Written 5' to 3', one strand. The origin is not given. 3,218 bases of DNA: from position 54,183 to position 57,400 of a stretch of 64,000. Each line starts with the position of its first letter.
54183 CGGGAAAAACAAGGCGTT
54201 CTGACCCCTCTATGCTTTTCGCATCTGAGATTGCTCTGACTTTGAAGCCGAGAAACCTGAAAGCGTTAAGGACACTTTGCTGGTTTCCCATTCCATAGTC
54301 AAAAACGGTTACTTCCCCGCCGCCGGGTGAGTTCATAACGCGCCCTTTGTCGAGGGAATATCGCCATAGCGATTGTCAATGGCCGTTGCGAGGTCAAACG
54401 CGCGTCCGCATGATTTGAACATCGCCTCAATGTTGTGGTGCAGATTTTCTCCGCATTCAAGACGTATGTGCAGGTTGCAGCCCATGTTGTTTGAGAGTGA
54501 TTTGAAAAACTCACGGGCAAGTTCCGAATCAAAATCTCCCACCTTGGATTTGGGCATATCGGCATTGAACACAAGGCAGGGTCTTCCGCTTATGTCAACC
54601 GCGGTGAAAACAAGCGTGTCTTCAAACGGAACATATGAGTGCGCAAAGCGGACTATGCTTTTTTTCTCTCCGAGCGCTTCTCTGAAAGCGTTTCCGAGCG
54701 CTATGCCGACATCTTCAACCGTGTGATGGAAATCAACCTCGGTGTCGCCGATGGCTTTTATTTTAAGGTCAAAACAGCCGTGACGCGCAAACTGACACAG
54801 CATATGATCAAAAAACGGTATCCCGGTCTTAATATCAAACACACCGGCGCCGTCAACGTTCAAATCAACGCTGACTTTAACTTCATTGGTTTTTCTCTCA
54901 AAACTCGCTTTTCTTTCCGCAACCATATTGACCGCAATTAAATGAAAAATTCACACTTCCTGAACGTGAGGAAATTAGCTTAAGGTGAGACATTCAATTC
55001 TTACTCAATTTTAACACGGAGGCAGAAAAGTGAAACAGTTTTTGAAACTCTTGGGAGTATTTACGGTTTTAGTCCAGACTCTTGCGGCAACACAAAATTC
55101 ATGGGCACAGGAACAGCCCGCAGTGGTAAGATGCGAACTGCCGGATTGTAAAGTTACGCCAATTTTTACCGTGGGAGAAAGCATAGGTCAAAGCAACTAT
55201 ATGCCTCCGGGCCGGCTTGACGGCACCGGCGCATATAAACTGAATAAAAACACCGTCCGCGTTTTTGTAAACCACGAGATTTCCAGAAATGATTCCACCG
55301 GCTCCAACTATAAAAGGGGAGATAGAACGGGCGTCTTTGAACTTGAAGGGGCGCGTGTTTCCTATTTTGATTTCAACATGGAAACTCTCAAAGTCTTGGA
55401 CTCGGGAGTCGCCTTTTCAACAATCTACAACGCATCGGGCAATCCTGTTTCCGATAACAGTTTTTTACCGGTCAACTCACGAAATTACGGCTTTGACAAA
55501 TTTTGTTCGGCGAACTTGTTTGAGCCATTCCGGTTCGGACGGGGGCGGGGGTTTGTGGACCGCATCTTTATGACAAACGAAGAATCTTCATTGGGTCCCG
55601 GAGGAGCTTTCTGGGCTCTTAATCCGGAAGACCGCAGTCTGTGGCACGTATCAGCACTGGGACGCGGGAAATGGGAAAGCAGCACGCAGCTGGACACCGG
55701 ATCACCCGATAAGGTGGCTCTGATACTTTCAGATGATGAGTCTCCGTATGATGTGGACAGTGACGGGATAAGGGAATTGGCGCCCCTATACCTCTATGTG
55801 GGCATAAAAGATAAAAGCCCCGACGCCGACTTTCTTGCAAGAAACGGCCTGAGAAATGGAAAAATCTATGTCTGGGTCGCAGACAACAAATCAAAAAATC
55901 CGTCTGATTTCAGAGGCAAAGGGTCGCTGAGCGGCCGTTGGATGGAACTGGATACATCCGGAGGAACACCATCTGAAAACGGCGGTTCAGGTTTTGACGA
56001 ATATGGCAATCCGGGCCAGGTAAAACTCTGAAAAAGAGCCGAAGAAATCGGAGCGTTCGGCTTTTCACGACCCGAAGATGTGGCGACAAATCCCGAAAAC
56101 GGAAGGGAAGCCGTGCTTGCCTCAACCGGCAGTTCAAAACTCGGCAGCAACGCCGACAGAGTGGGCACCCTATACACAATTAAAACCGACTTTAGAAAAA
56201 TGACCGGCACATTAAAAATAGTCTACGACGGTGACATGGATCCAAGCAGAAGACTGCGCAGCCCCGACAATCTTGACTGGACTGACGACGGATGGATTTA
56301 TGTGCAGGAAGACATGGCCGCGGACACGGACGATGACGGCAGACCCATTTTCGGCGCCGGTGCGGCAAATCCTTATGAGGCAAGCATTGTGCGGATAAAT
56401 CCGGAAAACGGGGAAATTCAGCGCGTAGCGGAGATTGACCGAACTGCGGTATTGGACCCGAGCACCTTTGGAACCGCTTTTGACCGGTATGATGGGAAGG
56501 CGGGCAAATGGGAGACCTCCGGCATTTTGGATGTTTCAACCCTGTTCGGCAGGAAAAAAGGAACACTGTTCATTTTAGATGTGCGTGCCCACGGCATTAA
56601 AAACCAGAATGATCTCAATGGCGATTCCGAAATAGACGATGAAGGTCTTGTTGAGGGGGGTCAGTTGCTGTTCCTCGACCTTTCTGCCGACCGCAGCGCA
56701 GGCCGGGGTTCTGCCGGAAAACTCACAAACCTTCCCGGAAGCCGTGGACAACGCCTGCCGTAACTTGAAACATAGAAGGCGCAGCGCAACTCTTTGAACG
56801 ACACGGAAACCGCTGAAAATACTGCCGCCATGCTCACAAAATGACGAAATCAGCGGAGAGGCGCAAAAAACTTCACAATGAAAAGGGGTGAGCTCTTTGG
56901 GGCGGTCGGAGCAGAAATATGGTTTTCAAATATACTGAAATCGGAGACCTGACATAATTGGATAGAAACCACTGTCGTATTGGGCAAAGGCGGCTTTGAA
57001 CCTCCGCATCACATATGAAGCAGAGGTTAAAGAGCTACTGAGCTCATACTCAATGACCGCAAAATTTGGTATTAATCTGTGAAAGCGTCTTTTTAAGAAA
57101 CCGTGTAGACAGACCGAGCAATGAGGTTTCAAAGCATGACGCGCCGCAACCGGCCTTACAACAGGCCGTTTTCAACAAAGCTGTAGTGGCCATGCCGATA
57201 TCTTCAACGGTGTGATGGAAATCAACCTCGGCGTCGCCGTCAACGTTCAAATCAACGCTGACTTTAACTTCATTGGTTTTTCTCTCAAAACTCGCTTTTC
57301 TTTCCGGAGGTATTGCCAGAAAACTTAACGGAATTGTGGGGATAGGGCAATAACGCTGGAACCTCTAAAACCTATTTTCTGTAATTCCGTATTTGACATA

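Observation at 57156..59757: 35-bp direct repeat derived from the radC 3' end flanks a 2.5-kb low-GC cargo, and a near-identical fragment of hisB is fused to the left repeat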

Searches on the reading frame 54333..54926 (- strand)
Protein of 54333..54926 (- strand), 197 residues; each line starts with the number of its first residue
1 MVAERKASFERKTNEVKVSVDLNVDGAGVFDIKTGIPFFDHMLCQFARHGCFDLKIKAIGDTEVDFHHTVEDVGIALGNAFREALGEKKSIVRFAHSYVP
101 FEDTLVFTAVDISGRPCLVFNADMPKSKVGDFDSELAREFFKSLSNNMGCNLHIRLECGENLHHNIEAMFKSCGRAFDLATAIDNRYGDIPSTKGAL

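Call 6: search_protein_families(library=pfam, proteins=[window:54333-54926:-], max_evalue=0.01)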
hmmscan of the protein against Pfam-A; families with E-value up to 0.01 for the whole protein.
window:54333-54926:- (197 aa): 1 family
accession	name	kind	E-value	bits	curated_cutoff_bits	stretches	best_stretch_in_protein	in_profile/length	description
PF00475.24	IGPD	-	1.6e-61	207.1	27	1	34-176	1-143/144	Imidazoleglycerol-phosphate dehydratase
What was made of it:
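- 54333..54926 (-): Intact hisB (IGPD, 197 aa). Nucleotides 54700-54919 are the second copy of the duplicated hisB 5' segment. Codons 1-3 (ATG GTT GCG) and the upstream region differ abruptly from hisB'. Pfam IGPD E=2e-61 (call 6).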

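Call 12: list_cluster_members(proteins=[P0001, P0002, window:54333-54926:-, window:59118-59585:-, window:60071-60412:-, window:60437-61132:+])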
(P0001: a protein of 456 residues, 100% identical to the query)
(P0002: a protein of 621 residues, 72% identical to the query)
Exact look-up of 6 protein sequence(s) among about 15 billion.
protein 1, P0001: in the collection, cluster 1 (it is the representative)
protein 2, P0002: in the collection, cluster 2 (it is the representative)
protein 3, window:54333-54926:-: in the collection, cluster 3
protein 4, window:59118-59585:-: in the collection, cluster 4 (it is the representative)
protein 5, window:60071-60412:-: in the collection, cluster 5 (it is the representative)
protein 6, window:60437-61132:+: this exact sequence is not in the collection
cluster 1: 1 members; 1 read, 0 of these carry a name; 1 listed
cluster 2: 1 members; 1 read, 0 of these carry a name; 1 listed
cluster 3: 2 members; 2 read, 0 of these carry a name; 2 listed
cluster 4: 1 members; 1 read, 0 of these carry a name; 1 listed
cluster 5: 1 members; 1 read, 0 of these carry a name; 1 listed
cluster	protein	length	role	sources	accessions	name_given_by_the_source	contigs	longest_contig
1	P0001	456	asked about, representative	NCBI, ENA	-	-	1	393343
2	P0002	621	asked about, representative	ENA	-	-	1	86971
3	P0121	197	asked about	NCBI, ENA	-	-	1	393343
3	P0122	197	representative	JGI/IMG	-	-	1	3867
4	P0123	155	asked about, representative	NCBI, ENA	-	-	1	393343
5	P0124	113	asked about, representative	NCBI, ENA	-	-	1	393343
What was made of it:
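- The source is a metagenome-derived 393-kb contig (call 12).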

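Call 14: find_encoding_contigs(protein=window:54333-54926:-, flank=10000, max_places=10)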
Protein window:54333-54926:- (197 aa): no gene with exactly this product is on record in the collection.

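Call 20: find_related_loci(query=window:54333-54926:-, collection=genome_contigs, flank=10000)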
Query window:54333-54926:- (197 aa) in genome_contigs; peptide patterns used: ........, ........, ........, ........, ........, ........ (x = any residue, [..] = any of these).
600 stretches matched a pattern (row limit reached: there are more); 588 encode a relative of the query (tblastn E <= 1e-3); the best 80 are kept; 80 distinct loci.
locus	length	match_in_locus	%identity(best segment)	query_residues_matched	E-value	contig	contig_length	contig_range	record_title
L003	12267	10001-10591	66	1-197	2e-88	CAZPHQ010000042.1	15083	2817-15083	MAG TPA_asm: uncultured Spirochaetia bacterium isolate SRP077602_co3_46 genome assembly, contig: NODE_5671_length_15083_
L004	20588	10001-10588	66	2-197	1e-87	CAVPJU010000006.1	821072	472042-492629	MAG: uncultured bacterium isolate MFD10007.bin.1.169 genome assembly, contig: contig_5057, whole genome shotgun sequence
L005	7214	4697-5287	65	1-197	4e-87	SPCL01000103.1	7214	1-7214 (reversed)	MAG: Thermodesulfobacteriales bacterium isolate das_tool.metabat2.12 k141_4126456, whole genome shotgun sequence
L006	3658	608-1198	65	1-197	8e-87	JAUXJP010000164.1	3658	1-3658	MAG: Candidatus Dadabacteria bacterium isolate CSMAG_3085 CSMAG_3085_k127_4583096_length_3658_cov_19.0000, whole genome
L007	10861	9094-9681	66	2-197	2e-86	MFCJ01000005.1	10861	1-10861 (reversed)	MAG: Candidatus Dadabacteria bacterium RIFCSPHIGHO2_12_FULL_53_21 rifcsphigho2_12_scaffold_11044, whole genome shotgun s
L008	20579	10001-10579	66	5-197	2e-86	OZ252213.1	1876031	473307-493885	MAG: Thermodesulfobacteriota bacterium isolate fe9b5591-7b88-4e57-ab13-ddad5861585a genome assembly, chromosome: 1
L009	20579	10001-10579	67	5-197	3e-86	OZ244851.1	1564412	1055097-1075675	MAG: Thermodesulfobacteriota bacterium isolate 32987e0f-ffa3-4188-b858-a910181e196f genome assembly, chromosome: 1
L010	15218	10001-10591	64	1-197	1e-85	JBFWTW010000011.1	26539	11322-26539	MAG: Candidatus Dadabacteria bacterium isolate CA_2019_TPBF_56 NODE_9199_length_26539_cov_5.046002_TPBF, whole genome sh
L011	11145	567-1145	66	5-197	4e-85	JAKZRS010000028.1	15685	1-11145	MAG: Thermodesulfobacteriota bacterium isolate Langseth_MAG_00013 Langseth_MAG_00013_000000000028, whole genome shotgun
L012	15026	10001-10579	65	5-197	4e-85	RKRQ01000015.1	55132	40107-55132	MAG: Candidatus Dadabacteria bacterium isolate PNGco_C_bin25 scaffold_34, whole genome shotgun sequence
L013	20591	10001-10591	62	1-197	5e-84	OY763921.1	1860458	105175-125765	MAG: Thermodesulfobacteriota bacterium isolate 558d1e46-7206-424d-903a-c7a0170f7b97 genome assembly, chromosome: 1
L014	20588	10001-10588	63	2-197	1e-83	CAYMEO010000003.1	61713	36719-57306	MAG TPA_asm: uncultured Spirochaetia bacterium isolate binchicken_co71_42 genome assembly, contig: NODE_192_length_61713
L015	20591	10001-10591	61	1-197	4e-83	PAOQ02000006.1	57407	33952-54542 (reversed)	MAG: bacterium isolate SAT211 MHASMcontig_931748, whole genome shotgun sequence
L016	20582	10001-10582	61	4-197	1e-82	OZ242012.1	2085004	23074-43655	MAG: Thermodesulfobacteriota bacterium isolate 91ea7efe-b69b-418d-9017-4c677b0b92d3 genome assembly, chromosome: 1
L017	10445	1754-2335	57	4-197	1e-77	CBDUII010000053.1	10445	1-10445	MAG TPA_asm: uncultured bacterium isolate SRR12887795_binner13_Refined_1 genome assembly, contig: ERZ24945578.761, whole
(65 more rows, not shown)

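Call 44: search_protein_families(library=pfam, proteins=[L008:5773-8550:+, L008:8543-9784:+, L008:5472-5714:+, L013:8090-9235:+, L013:9229-9840:+, L012:8819-9457:+], max_evalue=0.001)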
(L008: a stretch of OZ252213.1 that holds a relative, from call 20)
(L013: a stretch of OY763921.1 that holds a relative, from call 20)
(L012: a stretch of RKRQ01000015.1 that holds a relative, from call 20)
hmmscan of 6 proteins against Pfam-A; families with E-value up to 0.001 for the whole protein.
L008:5773-8550:+ (925 aa): 4 families
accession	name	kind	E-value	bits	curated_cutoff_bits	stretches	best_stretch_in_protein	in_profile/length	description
PF13476.12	AAA_23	-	2.4e-09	38.5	27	1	287-483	11-174/201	AAA domain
PF13304.12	AAA_21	-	6.1e-08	33.5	27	1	762-865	191-303/304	AAA domain, putative AbiEii toxin, Type IV TA system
PF02463.25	SMC_N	-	4.9e-07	29.8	40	1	275-874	5-211/220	RecF/RecN/SMC N terminal domain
PF13175.12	AAA_15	-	2.7e-05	24.4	32.1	1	288-655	16-266/374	AAA ATPase domain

L008:8543-9784:+ (413 aa): 2 families
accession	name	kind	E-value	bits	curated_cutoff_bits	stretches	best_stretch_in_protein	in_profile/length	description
PF13749.12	HATPase_c_4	-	2e-19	69.8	26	1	309-401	1-83/89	Putative ATP-dependent DNA helicase recG C-terminal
PF04326.19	SLFN_AlbA_2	-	1.6e-11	45.2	25.3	1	16-142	1-118/118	Schlafen, AlbA_2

L008:5472-5714:+ (80 aa): 1 family
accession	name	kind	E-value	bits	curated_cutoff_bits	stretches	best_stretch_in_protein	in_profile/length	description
PF12728.13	HTH_17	-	1.9e-17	63.6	27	1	21-68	2-49/51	Helix-turn-helix domain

L013:8090-9235:+ (381 aa): 6 families
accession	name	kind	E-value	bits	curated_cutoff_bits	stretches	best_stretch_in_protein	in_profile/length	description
PF13304.12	AAA_21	-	3.2e-26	93.6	27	1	37-328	1-302/304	AAA domain, putative AbiEii toxin, Type IV TA system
PF13175.12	AAA_15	-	5e-15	56.4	32.1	2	16-73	3-61/374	AAA ATPase domain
PF02463.25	SMC_N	-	6.6e-12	45.8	40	1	16-58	2-47/220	RecF/RecN/SMC N terminal domain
PF00005.33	ABC_tran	-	1e-07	33.1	25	0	30-67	6-43/137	ABC transporter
PF11398.14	DUF2813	-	4.1e-07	30.2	21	1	16-56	3-43/372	Protein of unknown function (DUF2813)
PF13476.12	AAA_23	-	0.0003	21.9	27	1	18-66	1-50/201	AAA domain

L013:9229-9840:+ (203 aa): 1 family
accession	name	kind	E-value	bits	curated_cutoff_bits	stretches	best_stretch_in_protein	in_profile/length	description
PF14103.11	DUF4276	-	2.8e-44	152.1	30.2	1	8-199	1-192/192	Domain of unknown function (DUF4276)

L012:8819-9457:+ (212 aa): 0 families

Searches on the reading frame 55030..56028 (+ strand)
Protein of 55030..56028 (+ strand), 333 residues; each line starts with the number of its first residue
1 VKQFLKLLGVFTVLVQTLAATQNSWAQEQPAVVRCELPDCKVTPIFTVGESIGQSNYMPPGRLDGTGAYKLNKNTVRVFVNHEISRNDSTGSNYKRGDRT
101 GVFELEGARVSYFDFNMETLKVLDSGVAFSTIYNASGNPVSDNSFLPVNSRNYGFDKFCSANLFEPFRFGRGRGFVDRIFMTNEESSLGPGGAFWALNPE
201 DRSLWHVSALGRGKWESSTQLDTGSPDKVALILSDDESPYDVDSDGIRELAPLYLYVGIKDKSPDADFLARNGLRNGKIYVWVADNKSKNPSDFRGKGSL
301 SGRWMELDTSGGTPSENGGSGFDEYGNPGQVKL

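Call 6: search_protein_families(library=pfam, proteins=[window:55030-56028:+], max_evalue=0.01)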
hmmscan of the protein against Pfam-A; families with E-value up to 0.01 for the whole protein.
window:55030-56028:+ (333 aa): 0 families

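Call 47: search_protein_families(library=phrogs, proteins=[window:55030-56028:+], max_evalue=0.001)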
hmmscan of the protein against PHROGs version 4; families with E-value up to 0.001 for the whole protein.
window:55030-56028:+ (333 aa): 0 families

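Call 57: find_related_loci(query=window:55030-56028:+, collection=viral_contigs, flank=5000)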
Query window:55030-56028:+ (333 aa) in viral_contigs; peptide patterns used: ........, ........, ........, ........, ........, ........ (x = any residue, [..] = any of these).
22 stretches matched a pattern, but none encodes a relative of the query by tblastn (E <= 1e-3).

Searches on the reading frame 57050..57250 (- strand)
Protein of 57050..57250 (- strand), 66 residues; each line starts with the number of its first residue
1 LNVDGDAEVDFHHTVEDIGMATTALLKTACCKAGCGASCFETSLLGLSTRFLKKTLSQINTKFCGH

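Call 6: search_protein_families(library=pfam, proteins=[window:57050-57250:-], max_evalue=0.01)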
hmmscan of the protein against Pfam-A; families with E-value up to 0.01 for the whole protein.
window:57050-57250:- (66 aa): 1 family
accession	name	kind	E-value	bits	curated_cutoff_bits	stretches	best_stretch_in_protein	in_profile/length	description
PF00475.24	IGPD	-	2e-05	25.2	27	1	2-30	24-52/144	Imidazoleglycerol-phosphate dehydratase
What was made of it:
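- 57189..57313 (-): hisB': the original 5' end of hisB (codons 1 to ~76), now a pseudogene fragment. The start codon is ATG to ATA at 57311-57313. A 102-bp in-frame deletion lies at 57239/57240, between two CGCCG repeats. It has three fragment-specific non-synonymous changes. Pfam IGPD E=2e-5 on ORF 57050-57250 (call 6).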
